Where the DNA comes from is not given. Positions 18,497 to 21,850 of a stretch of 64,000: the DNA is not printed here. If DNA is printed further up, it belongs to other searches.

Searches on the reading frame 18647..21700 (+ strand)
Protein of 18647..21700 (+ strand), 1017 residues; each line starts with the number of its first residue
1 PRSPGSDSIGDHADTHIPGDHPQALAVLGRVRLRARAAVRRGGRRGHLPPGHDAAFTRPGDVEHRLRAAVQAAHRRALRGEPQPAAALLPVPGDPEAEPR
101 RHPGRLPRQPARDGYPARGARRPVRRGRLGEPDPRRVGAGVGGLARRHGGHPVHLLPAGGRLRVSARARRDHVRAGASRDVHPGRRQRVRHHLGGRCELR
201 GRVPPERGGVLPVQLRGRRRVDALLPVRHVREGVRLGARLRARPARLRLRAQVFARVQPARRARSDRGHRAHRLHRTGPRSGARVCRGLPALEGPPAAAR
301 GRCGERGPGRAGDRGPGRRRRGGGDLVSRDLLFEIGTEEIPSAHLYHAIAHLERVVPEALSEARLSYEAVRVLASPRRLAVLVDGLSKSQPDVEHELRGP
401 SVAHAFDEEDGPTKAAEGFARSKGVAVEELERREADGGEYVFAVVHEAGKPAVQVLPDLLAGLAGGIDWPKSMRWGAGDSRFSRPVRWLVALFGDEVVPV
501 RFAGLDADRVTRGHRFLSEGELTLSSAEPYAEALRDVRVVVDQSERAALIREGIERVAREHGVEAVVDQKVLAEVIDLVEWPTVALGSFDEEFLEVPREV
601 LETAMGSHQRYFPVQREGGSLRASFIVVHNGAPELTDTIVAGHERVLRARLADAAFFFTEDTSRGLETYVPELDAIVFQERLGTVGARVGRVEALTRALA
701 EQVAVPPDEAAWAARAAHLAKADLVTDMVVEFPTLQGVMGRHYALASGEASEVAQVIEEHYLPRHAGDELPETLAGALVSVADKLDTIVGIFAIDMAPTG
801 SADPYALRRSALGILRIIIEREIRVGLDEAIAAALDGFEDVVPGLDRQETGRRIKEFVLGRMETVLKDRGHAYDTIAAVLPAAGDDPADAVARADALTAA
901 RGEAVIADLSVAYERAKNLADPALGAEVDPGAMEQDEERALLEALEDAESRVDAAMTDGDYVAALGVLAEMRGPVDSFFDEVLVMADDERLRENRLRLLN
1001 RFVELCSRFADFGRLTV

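Call 41: search_protein_families(library=pfam, proteins=[window:18647-21700:+], max_evalue=0.00001)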
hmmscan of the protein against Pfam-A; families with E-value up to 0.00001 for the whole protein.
window:18647-21700:+ (1017 aa): 2 families
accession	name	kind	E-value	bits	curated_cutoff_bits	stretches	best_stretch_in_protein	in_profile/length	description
PF02092.22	tRNA_synt_2f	-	4.6e-207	689.6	29.2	1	331-880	1-535/536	Glycyl-tRNA synthetase beta subunit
PF05746.21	DALR_1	-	3.3e-07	30.8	22.3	1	912-1000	4-96/117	DALR anticodon binding domain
